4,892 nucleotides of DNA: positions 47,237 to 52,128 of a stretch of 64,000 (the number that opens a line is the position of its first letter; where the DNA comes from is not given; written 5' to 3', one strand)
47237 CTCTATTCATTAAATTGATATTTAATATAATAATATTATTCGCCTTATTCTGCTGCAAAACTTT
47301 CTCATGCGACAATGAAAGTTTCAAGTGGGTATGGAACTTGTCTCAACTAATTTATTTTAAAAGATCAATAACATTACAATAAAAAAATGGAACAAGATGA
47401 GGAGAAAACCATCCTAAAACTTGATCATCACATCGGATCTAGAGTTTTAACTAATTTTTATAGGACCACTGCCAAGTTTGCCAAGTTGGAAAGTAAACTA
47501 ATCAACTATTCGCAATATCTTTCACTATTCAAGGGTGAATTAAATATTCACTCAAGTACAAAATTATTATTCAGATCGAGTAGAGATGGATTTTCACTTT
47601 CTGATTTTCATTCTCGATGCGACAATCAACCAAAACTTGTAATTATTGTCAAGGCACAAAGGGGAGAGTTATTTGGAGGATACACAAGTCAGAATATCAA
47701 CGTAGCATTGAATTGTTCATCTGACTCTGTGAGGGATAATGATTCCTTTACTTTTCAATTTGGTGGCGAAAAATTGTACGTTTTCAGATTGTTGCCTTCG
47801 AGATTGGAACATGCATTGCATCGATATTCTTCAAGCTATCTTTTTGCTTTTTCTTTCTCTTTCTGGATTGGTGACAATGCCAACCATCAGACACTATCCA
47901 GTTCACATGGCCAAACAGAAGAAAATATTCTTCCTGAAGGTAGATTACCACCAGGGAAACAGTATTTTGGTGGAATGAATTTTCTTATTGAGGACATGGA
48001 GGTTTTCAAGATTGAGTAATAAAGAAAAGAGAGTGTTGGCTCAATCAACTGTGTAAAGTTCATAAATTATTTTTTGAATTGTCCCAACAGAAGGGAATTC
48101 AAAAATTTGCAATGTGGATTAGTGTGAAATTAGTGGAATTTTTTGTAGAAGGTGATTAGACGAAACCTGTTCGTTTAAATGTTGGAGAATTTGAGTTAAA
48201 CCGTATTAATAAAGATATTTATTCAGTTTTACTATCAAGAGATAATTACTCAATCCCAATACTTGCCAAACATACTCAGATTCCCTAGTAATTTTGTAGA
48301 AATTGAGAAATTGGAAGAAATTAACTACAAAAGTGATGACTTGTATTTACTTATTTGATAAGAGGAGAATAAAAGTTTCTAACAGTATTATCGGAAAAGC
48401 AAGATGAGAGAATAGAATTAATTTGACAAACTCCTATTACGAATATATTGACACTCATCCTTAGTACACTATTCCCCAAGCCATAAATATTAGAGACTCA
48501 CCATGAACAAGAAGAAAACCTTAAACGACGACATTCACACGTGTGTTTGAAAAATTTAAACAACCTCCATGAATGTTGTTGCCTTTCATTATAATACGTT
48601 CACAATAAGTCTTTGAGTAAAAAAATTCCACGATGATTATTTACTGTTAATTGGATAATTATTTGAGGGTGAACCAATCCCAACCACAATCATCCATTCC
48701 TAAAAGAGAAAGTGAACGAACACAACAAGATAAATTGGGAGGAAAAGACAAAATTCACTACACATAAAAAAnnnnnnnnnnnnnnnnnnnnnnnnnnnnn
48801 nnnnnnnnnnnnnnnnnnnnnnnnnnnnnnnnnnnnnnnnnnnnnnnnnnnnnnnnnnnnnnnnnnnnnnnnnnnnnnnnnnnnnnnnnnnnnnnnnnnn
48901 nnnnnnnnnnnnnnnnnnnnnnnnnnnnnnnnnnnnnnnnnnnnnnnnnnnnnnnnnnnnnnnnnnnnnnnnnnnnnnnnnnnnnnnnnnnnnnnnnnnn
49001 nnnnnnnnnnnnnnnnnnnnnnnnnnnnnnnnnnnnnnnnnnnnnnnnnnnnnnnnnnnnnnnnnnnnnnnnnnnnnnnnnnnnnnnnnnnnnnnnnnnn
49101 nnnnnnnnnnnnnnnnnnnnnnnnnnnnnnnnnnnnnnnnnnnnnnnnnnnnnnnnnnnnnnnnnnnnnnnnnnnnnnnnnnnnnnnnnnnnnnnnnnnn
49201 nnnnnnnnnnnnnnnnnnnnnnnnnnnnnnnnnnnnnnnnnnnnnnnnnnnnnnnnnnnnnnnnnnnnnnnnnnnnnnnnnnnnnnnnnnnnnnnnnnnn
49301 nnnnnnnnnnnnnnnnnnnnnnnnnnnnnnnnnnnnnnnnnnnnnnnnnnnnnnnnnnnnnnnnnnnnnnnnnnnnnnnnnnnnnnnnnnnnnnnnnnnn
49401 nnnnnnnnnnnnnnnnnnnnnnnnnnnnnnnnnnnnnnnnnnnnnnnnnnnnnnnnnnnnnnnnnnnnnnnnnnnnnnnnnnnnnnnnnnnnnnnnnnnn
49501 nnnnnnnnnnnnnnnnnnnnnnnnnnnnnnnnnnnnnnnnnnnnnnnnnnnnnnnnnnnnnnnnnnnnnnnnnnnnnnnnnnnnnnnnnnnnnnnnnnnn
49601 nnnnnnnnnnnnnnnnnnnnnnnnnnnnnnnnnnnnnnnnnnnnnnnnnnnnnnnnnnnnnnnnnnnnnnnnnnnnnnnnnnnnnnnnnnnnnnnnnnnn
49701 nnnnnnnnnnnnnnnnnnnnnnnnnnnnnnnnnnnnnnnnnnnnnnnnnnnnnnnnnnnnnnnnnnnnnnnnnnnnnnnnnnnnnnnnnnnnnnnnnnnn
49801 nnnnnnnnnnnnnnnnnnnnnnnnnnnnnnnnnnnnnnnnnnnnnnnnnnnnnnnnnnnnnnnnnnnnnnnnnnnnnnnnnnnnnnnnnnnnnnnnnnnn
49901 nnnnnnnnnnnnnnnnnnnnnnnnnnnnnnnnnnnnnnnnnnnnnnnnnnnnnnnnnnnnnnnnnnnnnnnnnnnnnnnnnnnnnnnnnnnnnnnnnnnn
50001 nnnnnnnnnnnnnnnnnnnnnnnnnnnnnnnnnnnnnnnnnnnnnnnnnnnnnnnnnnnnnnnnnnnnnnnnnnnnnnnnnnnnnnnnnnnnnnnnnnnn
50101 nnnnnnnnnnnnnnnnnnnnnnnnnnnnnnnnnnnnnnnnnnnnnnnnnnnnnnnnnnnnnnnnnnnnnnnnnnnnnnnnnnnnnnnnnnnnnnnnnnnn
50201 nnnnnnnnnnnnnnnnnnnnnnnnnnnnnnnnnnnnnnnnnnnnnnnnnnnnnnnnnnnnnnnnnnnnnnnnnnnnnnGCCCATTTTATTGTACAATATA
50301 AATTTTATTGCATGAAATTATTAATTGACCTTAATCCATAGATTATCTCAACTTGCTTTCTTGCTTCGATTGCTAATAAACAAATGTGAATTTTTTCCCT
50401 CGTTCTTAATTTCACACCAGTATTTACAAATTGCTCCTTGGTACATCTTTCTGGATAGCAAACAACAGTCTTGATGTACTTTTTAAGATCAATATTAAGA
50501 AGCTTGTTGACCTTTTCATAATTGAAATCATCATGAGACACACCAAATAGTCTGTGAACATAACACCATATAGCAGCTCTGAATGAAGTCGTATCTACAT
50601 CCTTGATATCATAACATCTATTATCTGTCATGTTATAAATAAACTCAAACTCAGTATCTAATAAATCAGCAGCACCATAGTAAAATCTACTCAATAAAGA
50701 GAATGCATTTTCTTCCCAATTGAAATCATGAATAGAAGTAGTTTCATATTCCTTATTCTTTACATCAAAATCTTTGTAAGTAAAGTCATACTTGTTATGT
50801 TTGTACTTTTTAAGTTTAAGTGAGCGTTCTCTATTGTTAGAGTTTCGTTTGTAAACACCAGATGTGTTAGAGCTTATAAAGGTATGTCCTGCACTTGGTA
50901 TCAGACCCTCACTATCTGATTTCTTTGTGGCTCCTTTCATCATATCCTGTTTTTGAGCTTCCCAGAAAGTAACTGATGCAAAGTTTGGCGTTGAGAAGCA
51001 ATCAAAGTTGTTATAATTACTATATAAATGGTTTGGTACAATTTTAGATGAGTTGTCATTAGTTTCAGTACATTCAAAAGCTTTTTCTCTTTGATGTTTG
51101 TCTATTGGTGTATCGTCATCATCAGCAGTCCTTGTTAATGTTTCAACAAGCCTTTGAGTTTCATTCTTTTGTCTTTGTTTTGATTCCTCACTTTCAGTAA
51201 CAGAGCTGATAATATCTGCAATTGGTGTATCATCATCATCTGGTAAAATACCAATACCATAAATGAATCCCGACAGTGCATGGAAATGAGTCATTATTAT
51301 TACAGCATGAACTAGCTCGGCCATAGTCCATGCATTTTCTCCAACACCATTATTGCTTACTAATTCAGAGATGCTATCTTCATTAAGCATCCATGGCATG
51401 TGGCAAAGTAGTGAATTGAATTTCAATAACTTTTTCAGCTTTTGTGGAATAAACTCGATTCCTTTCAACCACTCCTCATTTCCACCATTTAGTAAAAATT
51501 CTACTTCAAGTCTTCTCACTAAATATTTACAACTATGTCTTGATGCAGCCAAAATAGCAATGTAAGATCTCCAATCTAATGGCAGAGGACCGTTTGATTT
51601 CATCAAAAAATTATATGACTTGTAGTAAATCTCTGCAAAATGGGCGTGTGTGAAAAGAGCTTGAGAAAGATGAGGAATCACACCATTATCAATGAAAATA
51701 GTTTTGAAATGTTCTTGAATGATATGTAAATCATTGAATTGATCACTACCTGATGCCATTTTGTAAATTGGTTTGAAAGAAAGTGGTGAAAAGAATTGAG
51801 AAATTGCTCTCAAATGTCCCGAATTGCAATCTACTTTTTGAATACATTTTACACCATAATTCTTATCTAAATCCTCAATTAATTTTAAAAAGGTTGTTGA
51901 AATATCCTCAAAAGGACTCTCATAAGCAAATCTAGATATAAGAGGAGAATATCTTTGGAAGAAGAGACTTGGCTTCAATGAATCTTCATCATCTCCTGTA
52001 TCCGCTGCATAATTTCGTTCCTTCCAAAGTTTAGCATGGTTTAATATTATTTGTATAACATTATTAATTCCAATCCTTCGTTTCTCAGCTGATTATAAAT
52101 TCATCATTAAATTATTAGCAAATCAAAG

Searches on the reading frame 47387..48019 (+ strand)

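Call 56: search_protein_families(library=pfam, proteins=[window:47387-48019:+], max_evalue=0.00001)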
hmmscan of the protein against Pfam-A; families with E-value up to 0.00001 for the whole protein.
window:47387-48019:+ (210 aa): 1 family
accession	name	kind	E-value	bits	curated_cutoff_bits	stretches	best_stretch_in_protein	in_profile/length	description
PF07534.22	TLD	-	2.3e-17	63.9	24.5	1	36-209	5-169/170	TLDc domain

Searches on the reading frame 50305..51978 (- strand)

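Call 56: search_protein_families(library=pfam, proteins=[window:50305-51978:-], max_evalue=0.00001)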
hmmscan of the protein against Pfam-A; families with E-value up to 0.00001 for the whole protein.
window:50305-51978:- (557 aa): 1 family
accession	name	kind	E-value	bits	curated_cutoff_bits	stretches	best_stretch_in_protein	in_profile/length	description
PF04636.18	PA26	-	1.5e-125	420.1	29.4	1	85-556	20-445/445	PA26 p53-induced protein (sestrin)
